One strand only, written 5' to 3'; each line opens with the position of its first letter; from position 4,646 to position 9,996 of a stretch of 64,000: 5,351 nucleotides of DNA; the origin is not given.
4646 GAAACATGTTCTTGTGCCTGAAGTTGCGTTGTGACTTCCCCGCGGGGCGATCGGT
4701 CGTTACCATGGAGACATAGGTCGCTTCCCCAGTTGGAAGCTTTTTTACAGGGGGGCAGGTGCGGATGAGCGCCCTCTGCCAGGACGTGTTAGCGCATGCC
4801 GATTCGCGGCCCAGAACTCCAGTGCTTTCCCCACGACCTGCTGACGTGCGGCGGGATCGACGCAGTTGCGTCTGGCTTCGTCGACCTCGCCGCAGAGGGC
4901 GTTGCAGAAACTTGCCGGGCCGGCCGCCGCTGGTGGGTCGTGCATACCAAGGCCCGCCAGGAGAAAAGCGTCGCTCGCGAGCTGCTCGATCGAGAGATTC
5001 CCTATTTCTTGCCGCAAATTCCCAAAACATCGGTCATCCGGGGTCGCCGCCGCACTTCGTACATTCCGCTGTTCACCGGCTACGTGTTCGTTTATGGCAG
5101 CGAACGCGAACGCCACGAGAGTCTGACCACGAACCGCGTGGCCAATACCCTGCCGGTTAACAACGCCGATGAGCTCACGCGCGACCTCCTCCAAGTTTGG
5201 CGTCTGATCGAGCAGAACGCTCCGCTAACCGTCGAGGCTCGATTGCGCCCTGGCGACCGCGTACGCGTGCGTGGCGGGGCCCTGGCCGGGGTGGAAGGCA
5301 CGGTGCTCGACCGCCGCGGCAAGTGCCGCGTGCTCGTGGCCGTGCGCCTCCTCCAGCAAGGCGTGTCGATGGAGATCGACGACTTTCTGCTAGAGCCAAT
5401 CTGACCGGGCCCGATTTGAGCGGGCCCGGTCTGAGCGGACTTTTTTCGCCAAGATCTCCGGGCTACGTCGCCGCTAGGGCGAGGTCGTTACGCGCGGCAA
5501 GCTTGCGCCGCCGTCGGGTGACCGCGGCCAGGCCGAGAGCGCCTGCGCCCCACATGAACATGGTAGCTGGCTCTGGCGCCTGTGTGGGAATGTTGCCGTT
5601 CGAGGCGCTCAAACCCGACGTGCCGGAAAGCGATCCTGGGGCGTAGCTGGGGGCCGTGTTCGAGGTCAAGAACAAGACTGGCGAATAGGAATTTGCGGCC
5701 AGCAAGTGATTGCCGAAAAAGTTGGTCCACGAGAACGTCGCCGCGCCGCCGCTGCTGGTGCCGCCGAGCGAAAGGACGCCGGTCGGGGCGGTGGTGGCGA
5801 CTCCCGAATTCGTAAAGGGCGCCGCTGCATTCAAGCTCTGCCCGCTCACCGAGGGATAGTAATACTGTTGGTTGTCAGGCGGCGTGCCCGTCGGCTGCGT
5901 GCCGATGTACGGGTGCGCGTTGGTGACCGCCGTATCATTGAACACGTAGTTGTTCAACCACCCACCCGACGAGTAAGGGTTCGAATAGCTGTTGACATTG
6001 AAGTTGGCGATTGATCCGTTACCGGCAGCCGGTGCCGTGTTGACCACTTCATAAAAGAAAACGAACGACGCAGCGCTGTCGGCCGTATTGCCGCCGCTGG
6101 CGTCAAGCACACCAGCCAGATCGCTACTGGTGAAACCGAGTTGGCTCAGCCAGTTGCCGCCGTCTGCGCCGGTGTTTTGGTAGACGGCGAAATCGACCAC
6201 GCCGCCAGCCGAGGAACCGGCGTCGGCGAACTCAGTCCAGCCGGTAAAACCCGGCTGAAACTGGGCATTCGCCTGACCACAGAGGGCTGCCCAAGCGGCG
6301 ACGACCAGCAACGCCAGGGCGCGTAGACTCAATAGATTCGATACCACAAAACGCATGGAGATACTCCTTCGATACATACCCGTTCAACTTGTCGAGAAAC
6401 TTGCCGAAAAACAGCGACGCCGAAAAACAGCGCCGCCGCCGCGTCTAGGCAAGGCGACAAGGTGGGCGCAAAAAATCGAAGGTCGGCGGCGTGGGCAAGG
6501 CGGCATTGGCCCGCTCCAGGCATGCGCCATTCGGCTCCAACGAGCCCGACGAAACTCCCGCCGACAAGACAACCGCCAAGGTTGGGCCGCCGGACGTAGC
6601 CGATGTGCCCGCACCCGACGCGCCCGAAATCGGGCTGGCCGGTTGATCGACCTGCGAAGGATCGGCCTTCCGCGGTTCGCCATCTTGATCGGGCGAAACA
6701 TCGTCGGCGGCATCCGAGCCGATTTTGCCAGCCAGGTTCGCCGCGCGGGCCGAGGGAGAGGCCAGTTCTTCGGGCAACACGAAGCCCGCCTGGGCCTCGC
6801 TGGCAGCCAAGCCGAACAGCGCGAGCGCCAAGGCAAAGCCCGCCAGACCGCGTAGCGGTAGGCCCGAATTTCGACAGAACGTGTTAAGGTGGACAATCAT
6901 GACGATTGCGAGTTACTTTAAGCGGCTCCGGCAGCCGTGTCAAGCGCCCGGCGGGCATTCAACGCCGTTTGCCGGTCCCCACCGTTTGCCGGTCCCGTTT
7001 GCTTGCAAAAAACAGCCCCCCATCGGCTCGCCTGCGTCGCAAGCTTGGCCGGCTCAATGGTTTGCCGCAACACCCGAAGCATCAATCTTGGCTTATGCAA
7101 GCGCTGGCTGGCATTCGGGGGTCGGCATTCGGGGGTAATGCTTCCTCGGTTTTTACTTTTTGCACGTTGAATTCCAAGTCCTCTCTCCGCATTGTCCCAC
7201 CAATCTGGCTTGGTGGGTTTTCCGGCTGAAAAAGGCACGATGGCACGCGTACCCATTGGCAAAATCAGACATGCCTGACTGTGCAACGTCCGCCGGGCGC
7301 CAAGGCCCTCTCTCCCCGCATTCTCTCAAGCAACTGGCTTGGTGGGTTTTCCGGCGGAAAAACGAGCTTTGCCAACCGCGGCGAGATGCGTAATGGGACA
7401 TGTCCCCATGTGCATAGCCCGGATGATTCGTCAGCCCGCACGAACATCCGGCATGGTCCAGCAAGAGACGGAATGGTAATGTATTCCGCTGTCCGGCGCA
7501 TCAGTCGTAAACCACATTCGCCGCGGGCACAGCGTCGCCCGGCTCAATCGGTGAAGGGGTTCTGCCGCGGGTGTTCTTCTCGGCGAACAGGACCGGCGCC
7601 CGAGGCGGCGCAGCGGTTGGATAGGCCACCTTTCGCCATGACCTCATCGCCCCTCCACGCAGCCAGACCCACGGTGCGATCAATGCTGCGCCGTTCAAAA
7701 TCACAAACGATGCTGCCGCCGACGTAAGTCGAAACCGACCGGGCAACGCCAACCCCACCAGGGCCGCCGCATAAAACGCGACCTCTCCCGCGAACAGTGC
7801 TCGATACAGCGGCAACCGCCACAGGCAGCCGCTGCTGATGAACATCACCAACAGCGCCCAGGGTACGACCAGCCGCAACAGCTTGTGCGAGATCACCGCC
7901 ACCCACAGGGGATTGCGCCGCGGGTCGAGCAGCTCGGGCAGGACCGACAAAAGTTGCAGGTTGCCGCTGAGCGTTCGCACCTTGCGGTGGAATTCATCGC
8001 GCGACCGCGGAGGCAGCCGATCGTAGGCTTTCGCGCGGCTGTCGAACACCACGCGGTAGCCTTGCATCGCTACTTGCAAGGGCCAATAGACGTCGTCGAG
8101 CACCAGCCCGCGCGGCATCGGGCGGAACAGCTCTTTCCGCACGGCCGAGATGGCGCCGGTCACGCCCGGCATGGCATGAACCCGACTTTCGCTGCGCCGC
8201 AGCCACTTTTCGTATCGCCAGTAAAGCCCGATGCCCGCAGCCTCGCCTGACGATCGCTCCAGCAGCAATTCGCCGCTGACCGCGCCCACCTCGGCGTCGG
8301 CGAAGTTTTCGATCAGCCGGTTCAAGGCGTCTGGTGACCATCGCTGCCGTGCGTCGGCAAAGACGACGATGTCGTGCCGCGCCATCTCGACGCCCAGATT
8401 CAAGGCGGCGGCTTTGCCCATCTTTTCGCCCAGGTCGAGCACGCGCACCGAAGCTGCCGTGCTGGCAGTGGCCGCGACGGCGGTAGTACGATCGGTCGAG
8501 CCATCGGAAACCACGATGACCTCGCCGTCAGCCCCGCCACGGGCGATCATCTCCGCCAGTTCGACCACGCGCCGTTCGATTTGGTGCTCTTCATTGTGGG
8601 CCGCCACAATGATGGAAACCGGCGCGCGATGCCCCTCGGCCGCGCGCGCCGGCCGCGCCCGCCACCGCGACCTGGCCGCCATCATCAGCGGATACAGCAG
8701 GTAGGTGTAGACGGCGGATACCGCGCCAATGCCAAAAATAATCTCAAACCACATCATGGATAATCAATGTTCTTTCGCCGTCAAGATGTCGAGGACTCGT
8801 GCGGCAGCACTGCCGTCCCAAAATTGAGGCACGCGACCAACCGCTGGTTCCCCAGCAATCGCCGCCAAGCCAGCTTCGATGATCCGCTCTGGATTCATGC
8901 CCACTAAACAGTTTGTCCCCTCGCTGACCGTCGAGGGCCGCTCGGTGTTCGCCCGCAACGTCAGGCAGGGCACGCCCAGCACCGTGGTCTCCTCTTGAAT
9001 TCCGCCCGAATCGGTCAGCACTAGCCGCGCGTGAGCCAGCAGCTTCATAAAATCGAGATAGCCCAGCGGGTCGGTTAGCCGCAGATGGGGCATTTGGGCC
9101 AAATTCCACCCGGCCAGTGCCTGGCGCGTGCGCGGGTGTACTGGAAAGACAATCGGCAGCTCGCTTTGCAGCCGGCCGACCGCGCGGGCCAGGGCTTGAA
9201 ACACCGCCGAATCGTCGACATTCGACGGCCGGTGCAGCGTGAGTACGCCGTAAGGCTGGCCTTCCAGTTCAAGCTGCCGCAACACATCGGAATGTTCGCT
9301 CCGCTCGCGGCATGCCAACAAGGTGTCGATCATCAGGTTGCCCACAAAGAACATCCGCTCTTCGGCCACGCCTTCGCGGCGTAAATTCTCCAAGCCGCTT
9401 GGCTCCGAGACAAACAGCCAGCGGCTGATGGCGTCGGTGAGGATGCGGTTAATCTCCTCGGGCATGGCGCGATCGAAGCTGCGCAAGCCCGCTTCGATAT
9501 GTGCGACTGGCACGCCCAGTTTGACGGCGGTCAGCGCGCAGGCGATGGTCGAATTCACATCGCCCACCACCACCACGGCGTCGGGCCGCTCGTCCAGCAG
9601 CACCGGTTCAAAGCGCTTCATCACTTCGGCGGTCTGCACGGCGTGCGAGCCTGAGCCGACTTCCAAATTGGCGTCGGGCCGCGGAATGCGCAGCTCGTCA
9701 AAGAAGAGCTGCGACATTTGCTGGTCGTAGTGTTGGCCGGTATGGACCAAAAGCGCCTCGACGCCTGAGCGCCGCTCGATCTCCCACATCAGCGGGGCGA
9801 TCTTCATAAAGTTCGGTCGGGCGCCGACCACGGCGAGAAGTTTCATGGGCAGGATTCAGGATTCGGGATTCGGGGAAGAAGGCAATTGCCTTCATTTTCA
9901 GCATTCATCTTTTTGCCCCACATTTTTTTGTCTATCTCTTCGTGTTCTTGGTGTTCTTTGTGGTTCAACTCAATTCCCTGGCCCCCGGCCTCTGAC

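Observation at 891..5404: Two NusG/RfaH-like paralogs, each adjacent to a paralogous ~130-155 aa protein: UpxY/UpxZ-like logic in a non-Bacteroides glycan locus?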

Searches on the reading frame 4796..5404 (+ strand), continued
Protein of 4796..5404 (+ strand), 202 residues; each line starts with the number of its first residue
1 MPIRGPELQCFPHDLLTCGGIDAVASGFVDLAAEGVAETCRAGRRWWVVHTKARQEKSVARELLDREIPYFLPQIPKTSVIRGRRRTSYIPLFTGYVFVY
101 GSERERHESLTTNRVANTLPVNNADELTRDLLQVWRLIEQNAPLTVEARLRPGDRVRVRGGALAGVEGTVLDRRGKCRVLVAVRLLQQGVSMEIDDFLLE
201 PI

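Call 96: fold_search(model_id=the predicted structure, library=pdb)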
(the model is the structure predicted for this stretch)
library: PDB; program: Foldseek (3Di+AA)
matches with E <= 10: 1380; with E <= 0.001: 40
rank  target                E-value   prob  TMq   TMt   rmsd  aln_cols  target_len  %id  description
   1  9a56_B                5.7e-10  1.00  0.36  0.41  14.9       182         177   18  Integrative model of RPOB-NUSG by crosslinking MS and deep learning (released 2024-09-18)
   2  8phk_P                2.6e-08  1.00  0.37  0.45   8.4       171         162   17  fully recruited RfaH bound to E. coli transcription complex paused at ops site (released 2024-04-24)
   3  6tqn_G                4.3e-08  1.00  0.42  0.47   9.5       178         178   23  rrn anti-termination complex without S4 (released 2020-08-05)
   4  1m1g_B                4.8e-08  1.00  0.39  0.34   8.7       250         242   13  Crystal Structure of Aquifex aeolicus N-utilization substance G (NusG), Space Group P2(1) (released 2003-02-04)
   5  6gov_G                7.8e-08  1.00  0.34  0.40  11.8       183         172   22  Structure of THE RNA POLYMERASE LAMBDA-BASED ANTITERMINATION COMPLEX (released 2019-02-13)
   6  6c6s_D                8.3e-08  1.00  0.37  0.45   8.6       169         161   19  CryoEM structure of E.coli RNA polymerase elongation complex bound with RfaH (released 2018-07-25)
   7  1npp_B                8.3e-08  1.00  0.42  0.36   9.5       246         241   15  CRYSTAL STRUCTURE OF AQUIFEX AEOLICUS NUSG IN P2(1) (released 2003-03-11)
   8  1m1g_D                1.3e-07  1.00  0.40  0.35   8.8       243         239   14  Crystal Structure of Aquifex aeolicus N-utilization substance G (NusG), Space Group P2(1) (released 2003-02-04)
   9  6x7f_AB               4.9e-07  1.00  0.34  0.38   9.9       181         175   22  Cryo-EM structure of an Escherichia coli coupled transcription-translation complex B2 (TTC-B2) containing an mRNA wit (released 2020-09-02)
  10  1m1g_A                4.9e-07  1.00  0.36  0.32   9.0       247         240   12  Crystal Structure of Aquifex aeolicus N-utilization substance G (NusG), Space Group P2(1) (released 2003-02-04)
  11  3p8b_B                5.1e-07  1.00  0.45  0.59   6.8       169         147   18  X-ray crystal structure of Pyrococcus furiosus transcription elongation factor Spt4/5 (released 2011-01-26)
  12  9bct_G                6.1e-07  1.00  0.33  0.42   8.0       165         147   14  Cryo-EM structure of Thermococcus kodakarensis FttA-dependent transcription pre-termination complex containing 44 nt R (released 2024-07-31)
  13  1m1g_C                1.0e-06  1.00  0.43  0.38   7.8       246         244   13  Crystal Structure of Aquifex aeolicus N-utilization substance G (NusG), Space Group P2(1) (released 2003-02-04)
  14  1npp_D                1.6e-06  1.00  0.27  0.24  17.1       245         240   12  CRYSTAL STRUCTURE OF AQUIFEX AEOLICUS NUSG IN P2(1) (released 2003-03-11)
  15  4zn3_A                2.2e-06  1.00  0.29  0.38  11.6       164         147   17  Crystal Structure of MjSpt4:Spt5 complex conformation B (released 2016-03-16)
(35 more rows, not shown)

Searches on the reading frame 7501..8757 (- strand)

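Call 57: search_protein_families(library=pfam, proteins=[window:7501-8757:-], max_evalue=0.00001)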
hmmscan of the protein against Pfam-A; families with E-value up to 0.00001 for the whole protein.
window:7501-8757:- (418 aa): 5 families
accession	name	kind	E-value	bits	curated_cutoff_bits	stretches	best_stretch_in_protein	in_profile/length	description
PF00535.33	Glycos_transf_2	-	3.9e-22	79.4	23.3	1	48-211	1-164/168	Glycosyl transferase family 2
PF13641.12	Glyco_tranf_2_3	-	3e-13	50.8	27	1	46-246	2-211/230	Glycosyltransferase like family 2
PF10111.15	Glyco_tranf_2_2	-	4.5e-09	36.6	27.3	1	48-149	3-103/276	Glycosyltransferase like family 2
PF13632.12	Glyco_trans_2_3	-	1e-07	32.4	27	1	130-317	1-174/198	Glycosyl transferase family group 2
PF13506.12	Glyco_transf_21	-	4.1e-06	26.8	21.7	0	115-211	18-114/174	Glycosyl transferase family 21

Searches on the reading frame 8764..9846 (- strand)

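Call 57: search_protein_families(library=pfam, proteins=[window:8764-9846:-], max_evalue=0.00001)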
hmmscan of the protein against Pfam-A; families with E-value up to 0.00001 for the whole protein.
window:8764-9846:- (360 aa): 1 family
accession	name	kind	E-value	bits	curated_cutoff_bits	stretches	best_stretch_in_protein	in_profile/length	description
PF02350.25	Epimerase_2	-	1.2e-108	363.5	30.6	1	22-355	2-346/347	UDP-N-acetylglucosamine 2-epimerase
